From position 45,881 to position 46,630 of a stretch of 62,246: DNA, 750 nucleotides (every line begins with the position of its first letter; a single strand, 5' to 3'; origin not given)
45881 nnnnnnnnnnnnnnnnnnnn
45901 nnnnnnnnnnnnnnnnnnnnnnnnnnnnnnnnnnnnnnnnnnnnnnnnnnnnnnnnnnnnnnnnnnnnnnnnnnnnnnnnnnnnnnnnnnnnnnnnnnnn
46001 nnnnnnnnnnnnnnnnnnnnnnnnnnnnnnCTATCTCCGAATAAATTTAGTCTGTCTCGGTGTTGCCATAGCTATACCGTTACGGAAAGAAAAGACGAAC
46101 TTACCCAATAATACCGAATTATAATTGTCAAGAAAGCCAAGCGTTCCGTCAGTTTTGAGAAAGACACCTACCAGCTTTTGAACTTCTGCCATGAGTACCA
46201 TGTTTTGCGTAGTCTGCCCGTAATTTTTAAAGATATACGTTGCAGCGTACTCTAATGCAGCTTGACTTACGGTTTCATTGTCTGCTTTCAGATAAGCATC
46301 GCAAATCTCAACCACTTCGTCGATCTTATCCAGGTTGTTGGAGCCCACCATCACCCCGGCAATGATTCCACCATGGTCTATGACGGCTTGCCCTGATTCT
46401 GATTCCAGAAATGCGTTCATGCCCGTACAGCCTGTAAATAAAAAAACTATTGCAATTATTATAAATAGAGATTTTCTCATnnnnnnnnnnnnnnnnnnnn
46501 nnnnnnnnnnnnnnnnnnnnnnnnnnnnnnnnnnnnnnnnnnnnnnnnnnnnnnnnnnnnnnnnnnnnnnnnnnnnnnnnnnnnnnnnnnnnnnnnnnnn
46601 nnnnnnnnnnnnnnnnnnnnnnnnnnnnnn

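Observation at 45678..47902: Metacaspase-like protease translationally coupled to the endolysin inside the lysis cassette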

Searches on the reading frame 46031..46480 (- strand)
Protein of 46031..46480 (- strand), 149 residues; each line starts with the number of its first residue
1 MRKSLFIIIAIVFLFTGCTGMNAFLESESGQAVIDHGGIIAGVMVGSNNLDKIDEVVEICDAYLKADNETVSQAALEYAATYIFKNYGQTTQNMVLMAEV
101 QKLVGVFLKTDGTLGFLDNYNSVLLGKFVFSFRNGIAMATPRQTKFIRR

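Call 3: search_protein_families(library=pfam, proteins=[window:46031-46480:-], max_evalue=0.1)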
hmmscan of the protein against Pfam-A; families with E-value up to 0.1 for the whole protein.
window:46031-46480:- (149 aa): 1 family
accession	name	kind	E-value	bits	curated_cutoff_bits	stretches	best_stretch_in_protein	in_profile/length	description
PF09946.14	DUF2178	-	0.092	13.3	22.8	0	6-58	2-46/104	Predicted membrane protein (DUF2178)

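Call 4: search_protein_families(library=phrogs, proteins=[window:46031-46480:-], max_evalue=0.1)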
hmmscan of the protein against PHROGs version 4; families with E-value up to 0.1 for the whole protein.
window:46031-46480:- (149 aa): 4 families
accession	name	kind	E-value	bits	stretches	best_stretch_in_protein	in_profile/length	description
phrog_24704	-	unknown function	0.0044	18.2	1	55-129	3-76/135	-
phrog_6073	-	lysis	0.05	14.9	0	4-32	3-31/67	Rz-like spanin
phrog_13088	-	unknown function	0.056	14.2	1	49-86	34-71/165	-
phrog_1119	-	moron, auxiliary metabolic gene and host takeover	0.074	14.5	0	3-21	2-20/78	Cor superinfection exclusion protein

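Call 37: find_homologous_proteins(query=window:46031-46480:-)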
Query window:46031-46480:- (149 aa): 20 proteins with E <= 0.001 among 27 candidates.
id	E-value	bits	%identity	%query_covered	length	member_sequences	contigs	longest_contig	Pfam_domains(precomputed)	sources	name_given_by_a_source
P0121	1.2e-90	319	100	100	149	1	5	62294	-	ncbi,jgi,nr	ncbi:MAG: hypothetical protein JRG81_00215 [Deltaproteobacteria bacterium]|nr:hypothetical protein [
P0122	5.2e-79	281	89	98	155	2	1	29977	-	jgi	-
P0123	3.0e-65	236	74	98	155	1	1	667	-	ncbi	-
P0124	1.6e-64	234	75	97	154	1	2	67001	-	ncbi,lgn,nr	ncbi:MAG: hypothetical protein BBJ57_07390 [Desulfobacterales bacterium PC51MH44]|nr:MAG: hypothetic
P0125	1.0e-63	231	74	99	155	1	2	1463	-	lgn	-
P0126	6.3e-63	229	72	98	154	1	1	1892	-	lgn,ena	-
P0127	1.9e-61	224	74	98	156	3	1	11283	-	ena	-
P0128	2.0e-61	224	73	93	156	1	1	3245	-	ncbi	-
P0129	2.5e-61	224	73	98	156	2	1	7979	-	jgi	-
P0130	5.0e-61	223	74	97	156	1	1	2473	-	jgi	-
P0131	1.5e-60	221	71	98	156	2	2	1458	-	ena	-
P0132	2.2e-60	221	68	99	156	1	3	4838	-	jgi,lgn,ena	-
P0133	1.2e-59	218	66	99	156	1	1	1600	-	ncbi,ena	-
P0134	3.1e-59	217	71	98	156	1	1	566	-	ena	-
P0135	5.2e-58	213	71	94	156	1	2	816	-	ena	-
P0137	7.8e-56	206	65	99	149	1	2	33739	-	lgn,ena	-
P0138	2.4e-52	195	63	99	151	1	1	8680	-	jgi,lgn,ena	-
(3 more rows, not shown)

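Call 46: find_encoding_contigs(protein=P0124, flank=4000, max_places=2)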
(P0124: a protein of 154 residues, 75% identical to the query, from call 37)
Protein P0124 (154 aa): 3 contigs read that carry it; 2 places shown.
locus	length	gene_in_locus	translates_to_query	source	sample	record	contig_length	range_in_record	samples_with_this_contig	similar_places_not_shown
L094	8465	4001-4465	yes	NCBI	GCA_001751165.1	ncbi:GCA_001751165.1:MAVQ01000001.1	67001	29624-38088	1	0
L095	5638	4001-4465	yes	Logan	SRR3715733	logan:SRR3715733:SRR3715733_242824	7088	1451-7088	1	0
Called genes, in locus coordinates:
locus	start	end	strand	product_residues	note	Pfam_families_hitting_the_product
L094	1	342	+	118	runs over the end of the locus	-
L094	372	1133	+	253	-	-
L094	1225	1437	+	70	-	-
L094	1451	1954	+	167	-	-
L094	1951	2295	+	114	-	PF01844:HNH (weak)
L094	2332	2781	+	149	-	-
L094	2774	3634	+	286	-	PF00656:Peptidase_C14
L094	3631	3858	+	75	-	-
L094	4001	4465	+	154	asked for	-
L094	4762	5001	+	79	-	-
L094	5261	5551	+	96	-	-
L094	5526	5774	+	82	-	-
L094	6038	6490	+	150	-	-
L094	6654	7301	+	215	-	-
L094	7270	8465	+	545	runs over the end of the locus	-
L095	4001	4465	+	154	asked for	-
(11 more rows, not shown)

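Call 47: find_encoding_contigs(protein=P0137, flank=4000, max_places=2)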
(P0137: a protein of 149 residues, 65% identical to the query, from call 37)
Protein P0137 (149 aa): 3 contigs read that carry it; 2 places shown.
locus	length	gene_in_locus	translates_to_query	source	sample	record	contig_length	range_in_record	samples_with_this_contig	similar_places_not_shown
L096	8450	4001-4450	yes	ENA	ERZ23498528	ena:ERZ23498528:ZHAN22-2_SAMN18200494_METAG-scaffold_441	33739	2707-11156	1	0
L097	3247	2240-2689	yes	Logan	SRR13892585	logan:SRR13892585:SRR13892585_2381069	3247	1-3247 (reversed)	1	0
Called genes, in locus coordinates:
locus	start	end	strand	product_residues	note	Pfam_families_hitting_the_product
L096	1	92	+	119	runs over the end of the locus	-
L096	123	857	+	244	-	-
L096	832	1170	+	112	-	-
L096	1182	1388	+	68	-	-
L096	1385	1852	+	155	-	-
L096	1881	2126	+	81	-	-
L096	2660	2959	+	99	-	-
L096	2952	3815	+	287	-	PF00656:Peptidase_C14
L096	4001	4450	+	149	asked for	-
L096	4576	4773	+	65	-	-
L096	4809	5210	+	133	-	-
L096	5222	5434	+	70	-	-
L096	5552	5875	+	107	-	-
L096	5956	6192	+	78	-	-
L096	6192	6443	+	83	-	-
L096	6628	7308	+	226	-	-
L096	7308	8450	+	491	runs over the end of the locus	-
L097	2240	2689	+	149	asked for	-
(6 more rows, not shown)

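Call 60: find_homologous_proteins(query=L096:4809-5210:+, max_evalue=0.001)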
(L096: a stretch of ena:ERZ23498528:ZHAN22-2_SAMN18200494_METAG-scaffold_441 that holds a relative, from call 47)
Query L096:4809-5210:+ (133 aa): 114 proteins with E <= 0.001 among 116 candidates.
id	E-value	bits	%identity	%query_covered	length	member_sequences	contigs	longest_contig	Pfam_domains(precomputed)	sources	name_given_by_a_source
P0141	2.1e-80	286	92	100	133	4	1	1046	-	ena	-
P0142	2.1e-68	247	78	98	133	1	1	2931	-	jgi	-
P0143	1.2e-65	238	77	99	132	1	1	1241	-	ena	-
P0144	5.7e-64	232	78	96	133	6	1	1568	-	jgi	-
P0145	1.5e-63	231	77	96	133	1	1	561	-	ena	-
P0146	4.8e-61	223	72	97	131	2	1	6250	-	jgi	jgi:hypothetical protein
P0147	1.2e-60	222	72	97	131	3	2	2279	-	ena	-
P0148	3.1e-58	214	69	99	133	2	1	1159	-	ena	-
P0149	5.8e-58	213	69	96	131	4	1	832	-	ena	-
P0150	3.5e-56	207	69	95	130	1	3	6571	-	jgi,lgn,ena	-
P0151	1.2e-54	202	67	97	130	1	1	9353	-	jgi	-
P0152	4.7e-54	200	67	96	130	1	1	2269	-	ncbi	ncbi:MAG: hypothetical protein ACERKJ_11120 [Candidatus Dadabacteria bacterium]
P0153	3.5e-53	197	65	96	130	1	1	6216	-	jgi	-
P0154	2.2e-50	188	63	99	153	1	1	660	-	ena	-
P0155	4.6e-50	187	73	81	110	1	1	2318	-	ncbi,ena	-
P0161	1.9e-42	163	58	97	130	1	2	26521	-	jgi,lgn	-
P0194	4.6e-17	80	44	85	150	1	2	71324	PF09056.17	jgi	jgi:hypothetical protein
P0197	2.0e-16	78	45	68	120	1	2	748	PF09056.17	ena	-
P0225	7.3e-12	64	38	86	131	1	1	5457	PF09056.17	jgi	jgi:hypothetical protein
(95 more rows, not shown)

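Call 63: search_solved_structures(query=A4, max_evalue=10, show_alignments=2)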
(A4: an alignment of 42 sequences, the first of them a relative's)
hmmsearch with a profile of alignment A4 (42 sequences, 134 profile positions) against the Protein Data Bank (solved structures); distinct sequences matched with E-value up to 10: 6.
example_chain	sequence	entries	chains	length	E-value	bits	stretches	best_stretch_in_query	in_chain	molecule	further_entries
1faz_A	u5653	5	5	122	5.5e-07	32.8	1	44-115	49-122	PHOSPHOLIPASE A2 | putative secreted protein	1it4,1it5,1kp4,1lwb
4aup_A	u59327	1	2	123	2.3e-05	27.6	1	44-115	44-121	PHOSPHOLIPASE A2 GROUP XIII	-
8k1w_A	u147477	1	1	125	0.00014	25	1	44-118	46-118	PLA2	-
7ygk_A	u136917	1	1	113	0.00074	22.7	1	44-115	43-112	phospholipase A2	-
5mrc_OO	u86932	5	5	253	1.3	12.1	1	53-117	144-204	uS15m | Small ribosomal subunit protein uS15m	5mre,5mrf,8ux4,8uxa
8d8j_O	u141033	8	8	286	1.7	11.8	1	53-117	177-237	37S ribosomal protein S28, mitochondrial | Small ribosomal subunit protein uS15m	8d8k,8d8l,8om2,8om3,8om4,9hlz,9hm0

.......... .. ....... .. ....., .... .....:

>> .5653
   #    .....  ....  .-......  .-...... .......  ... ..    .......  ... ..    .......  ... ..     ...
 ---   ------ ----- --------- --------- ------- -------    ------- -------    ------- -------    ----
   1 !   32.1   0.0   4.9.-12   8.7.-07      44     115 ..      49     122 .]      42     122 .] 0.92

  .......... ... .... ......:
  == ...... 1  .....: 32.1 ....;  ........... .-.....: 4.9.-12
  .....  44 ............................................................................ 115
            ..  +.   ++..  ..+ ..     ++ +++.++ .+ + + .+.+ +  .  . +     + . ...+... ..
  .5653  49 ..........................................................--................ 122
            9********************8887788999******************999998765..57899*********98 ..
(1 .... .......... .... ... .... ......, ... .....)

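Call 64: search_protein_families(library=pfam, alignment_id=A4, max_evalue=0.01)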
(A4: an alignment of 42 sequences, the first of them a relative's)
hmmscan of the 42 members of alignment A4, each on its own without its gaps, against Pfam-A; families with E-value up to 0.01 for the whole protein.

A. member 1, P0141 (133 aa): 0 families

B. families by the number of members that match (of 42 scanned): 4 families
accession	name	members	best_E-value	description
PF09056.16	Phospholip_A2_3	17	1.3e-05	Prokaryotic phospholipase A2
PF07087.16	DUF1353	13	0.00019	Protein of unknown function (DUF1353)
PF00453.23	Ribosomal_L20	1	0.0043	Ribosomal protein L20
PF22181.1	TarS_linker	1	0.0053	Glycosyl transferase TarS linker domain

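Call 65: find_encoding_contigs(protein=P0194, flank=4000, max_places=1)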
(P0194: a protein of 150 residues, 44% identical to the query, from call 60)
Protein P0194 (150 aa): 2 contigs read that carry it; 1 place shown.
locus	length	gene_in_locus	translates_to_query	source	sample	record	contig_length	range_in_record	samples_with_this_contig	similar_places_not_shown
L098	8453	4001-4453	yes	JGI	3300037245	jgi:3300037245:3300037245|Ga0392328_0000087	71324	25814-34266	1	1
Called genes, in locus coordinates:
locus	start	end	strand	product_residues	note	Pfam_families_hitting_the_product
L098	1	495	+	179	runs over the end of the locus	-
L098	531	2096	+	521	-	PF13264:DUF4055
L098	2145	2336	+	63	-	-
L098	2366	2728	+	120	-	-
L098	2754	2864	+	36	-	-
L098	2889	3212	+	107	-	-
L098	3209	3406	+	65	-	-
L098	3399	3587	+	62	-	-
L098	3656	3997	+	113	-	-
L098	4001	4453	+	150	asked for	PF09056:Phospholip_A2_3 (weak)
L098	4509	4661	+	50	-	-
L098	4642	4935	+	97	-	-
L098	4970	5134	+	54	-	-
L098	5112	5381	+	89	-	-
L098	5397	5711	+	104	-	-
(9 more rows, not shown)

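Call 66: find_encoding_contigs(protein=P0161, flank=4000, max_places=1)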
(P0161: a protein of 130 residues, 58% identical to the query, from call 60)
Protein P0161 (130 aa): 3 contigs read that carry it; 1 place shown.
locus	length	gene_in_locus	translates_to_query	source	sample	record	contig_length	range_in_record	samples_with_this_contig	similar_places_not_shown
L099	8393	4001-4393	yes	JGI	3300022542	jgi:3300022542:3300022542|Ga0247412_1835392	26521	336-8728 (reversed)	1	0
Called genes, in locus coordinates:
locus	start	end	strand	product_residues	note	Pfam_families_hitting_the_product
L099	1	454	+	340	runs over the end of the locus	-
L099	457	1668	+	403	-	-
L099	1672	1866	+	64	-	-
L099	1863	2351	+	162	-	-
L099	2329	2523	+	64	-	-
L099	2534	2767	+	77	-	-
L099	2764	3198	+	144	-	-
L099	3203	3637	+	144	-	-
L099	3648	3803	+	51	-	-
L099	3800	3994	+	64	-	-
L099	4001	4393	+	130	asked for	-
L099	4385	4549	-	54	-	-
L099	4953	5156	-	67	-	-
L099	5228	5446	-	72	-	-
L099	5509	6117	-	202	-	PF09588:YqaJ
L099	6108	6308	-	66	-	-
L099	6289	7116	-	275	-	PF04404:ERF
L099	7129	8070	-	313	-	-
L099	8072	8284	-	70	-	-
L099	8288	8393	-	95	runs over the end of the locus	PF06147:DUF968 (weak)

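Call 70: find_related_loci(query=A4, collection=viral_contigs, flank=5000)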
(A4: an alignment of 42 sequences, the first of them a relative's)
Query A4 (133 aa) in viral_contigs; peptide patterns used: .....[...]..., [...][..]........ (x = any residue, [..] = any of these).
70 stretches matched a pattern; 43 encode a relative of the query (tblastn E <= 1e-3); 43 distinct loci.
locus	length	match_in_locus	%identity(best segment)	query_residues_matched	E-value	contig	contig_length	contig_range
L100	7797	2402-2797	54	1-132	4e-44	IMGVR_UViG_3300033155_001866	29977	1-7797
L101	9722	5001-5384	58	5-133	2e-46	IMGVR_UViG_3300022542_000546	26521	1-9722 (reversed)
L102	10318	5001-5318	54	24-127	3e-26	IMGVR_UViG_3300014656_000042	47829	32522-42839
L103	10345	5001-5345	45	16-129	9e-26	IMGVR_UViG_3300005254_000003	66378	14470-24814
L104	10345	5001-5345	45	16-129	9e-26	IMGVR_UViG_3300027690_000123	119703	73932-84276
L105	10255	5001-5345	44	16-129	3e-25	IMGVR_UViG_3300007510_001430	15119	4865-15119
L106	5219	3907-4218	46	26-127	5e-25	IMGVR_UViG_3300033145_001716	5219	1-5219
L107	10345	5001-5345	45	14-126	7e-24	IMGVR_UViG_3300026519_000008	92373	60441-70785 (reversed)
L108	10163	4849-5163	42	16-121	2e-19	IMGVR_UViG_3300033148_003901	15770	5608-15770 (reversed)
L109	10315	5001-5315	49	24-126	3e-19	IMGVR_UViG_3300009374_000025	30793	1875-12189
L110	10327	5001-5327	50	22-126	4e-19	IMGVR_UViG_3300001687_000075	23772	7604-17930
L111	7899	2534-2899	39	2-113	5e-19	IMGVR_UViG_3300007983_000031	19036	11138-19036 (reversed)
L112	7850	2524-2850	38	13-123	5e-19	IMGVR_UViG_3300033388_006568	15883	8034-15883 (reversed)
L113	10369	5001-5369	35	5-128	7e-19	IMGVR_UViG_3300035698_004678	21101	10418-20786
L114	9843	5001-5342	42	13-121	7e-19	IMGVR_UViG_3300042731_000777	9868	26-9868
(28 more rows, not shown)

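Call 71: predict_structure(alignment_id=A4)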
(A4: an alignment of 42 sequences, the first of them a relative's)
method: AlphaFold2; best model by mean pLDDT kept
length: 133 residues; sequences in the alignment: 42
mean_pLDDT: 76.2   pTM: 0.72
mean pLDDT of the five models: 76.2, 73.7, 72.1, 72.0, 71.5
residues with pLDDT >= 90: 55; 70-90: 30; 50-70: 28; < 50: 20
segments of 3 or more residues with pLDDT < 50: 1-7, 120-124, 130-133
pLDDT, mean of each block of 10 residues (from residue 1): 45 85 90 69 51 79 91 93 94 93 89 69 51 46
secondary structure, 60 per line:
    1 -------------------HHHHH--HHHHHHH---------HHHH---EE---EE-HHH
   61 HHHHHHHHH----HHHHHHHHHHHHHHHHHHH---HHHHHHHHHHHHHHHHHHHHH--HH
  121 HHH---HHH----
elements in order: H20-24 H27-33 H43-46 H58-69 H74-92 H96-116 H119-123

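Call 75: fold_search(model_id=the predicted structure, library=pdb)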
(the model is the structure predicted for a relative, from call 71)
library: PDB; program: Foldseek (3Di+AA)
matches with E <= 10: 64; with E <= 0.001: 0
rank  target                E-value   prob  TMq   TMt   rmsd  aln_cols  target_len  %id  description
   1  4aup_B                5.6e-02  1.00  0.50  0.53   5.3       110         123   21  Tuber borchii Phospholipase A2 (released 2012-12-12)
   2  4aup_A                1.8e-01  0.97  0.45  0.49   7.8       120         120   17  Tuber borchii Phospholipase A2 (released 2012-12-12)
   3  8k1w                  6.4e-01  0.60  0.39  0.42   9.1       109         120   21  Crystal structure of PLA2 from Saccharothrix espanaensis (released 2024-07-24)
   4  7td9_CCC              2.9e+00  0.07  0.25  0.27  14.2       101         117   13  G-059 bound to the SMARCA4 (BRG1) Bromodomain (released 2022-08-17)
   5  6lum_N                3.4e+00  0.66  0.32  0.37   2.2        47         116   21  Structure of Mycobacterium smegmatis succinate dehydrogenase 2 (released 2020-05-27)
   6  6lum_H                3.4e+00  0.66  0.32  0.36   2.2        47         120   21  Structure of Mycobacterium smegmatis succinate dehydrogenase 2 (released 2020-05-27)
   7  7ocn_B                3.6e+00  0.10  0.25  0.06   4.5        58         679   19  Crystal structure of the bifunctional mannitol-1-phosphate dehydrogenase/phosphatase MtlD from Acinetobacter baumannii (released 2022-04-20)
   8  9qac_A                3.6e+00  0.06  0.25  0.29  13.7       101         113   12  Crystal structure of the SMARCA2 bromodomain bound to a fragment screening hit (released 2025-06-18)
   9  7ocr_B                4.2e+00  0.09  0.25  0.06   4.5        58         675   19  NADPH and fructose-6-phosphate bound to the dehydrogenase domain of the bifunctional mannitol-1-phosphate dehydrogenas (released 2022-04-20)
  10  6mr4_A                4.5e+00  0.11  0.29  0.34   9.3        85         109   12  Crystal structure of the Sth1 bromodomain from S.cerevisiae (released 2019-07-24)
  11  8qjt_B                4.5e+00  0.05  0.23  0.26  10.2        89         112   11  BRM (SMARCA2) Bromodomain in complex with ligand 10 (released 2024-01-17)
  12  7ocp_B                5.0e+00  0.08  0.25  0.06   4.5        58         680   19  NADPH bound to the dehydrogenase domain of the bifunctional mannitol-1-phosphate dehydrogenase/phosphatase MtlD from A (released 2022-04-20)
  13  5kcu_B                5.9e+00  0.08  0.23  0.16   6.0        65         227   11  Crystal Structure of the ER-alpha Ligand-binding Domain (Y537S) in Complex with an N-ethyl, alpha-naphthyl OBHS-N deri (released 2016-11-16)
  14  7ocn_A                5.9e+00  0.07  0.24  0.06   4.6        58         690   19  Crystal structure of the bifunctional mannitol-1-phosphate dehydrogenase/phosphatase MtlD from Acinetobacter baumannii (released 2022-04-20)
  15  3zta                  5.9e+00  0.04  0.26  0.26  10.5       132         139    8  The bacterial stressosome: a modular system that has been adapted to control secondary messenger signaling (released 2012-02-22)
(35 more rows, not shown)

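Call 79: search_protein_families(library=phrogs, alignment_id=A6, max_evalue=0.001)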
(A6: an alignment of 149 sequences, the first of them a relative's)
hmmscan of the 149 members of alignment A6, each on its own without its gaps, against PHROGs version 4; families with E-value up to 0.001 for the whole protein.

A. member 1, L102:3976-4251:- (91 aa): 0 families

B. families by the number of members that match (of 149 scanned): 159 families (the first 25 are shown)
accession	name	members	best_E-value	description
phrog_2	-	5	1.2e-51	terminase large subunit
phrog_38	-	4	7.7e-120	terminase large subunit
phrog_4758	-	3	7.8e-28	terminase large subunit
phrog_5573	-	3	2.2e-10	terminase large subunit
phrog_14112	-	3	3.1e-08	-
phrog_17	-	2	6.8e-113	DNA polymerase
phrog_156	-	2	2.2e-111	portal protein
phrog_1499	-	2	1.9e-59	-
phrog_1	-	2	7.5e-59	integrase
phrog_3717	-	2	2.6e-58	terminase large subunit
phrog_2573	-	2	6.5e-38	DNA polymerase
phrog_5995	-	2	2.1e-30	DNA polymerase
phrog_216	-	2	3.2e-28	integrase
phrog_38407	-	2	1e-24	-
phrog_24361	-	2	8.7e-20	terminase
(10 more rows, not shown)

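Call 84: search_protein_families(library=padloc, proteins=[window:46031-46480:-], max_evalue=0.01)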
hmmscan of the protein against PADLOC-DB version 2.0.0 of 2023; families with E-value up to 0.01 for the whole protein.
window:46031-46480:- (149 aa): 0 families

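Call 98: find_encoding_contigs(protein=P0127, flank=4500, max_places=1)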
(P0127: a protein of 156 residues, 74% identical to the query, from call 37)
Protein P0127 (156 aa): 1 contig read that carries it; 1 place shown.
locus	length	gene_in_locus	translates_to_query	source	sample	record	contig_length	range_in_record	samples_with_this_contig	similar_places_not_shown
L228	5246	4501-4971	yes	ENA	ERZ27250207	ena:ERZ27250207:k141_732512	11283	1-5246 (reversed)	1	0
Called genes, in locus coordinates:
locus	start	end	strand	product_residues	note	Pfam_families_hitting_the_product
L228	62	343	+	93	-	-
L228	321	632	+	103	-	PF06356:DUF1064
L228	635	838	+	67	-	-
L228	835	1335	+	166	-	-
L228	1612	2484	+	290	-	-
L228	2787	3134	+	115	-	PF01844:HNH (weak)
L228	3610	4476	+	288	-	PF00656:Peptidase_C14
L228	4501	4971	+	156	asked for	-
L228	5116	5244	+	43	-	?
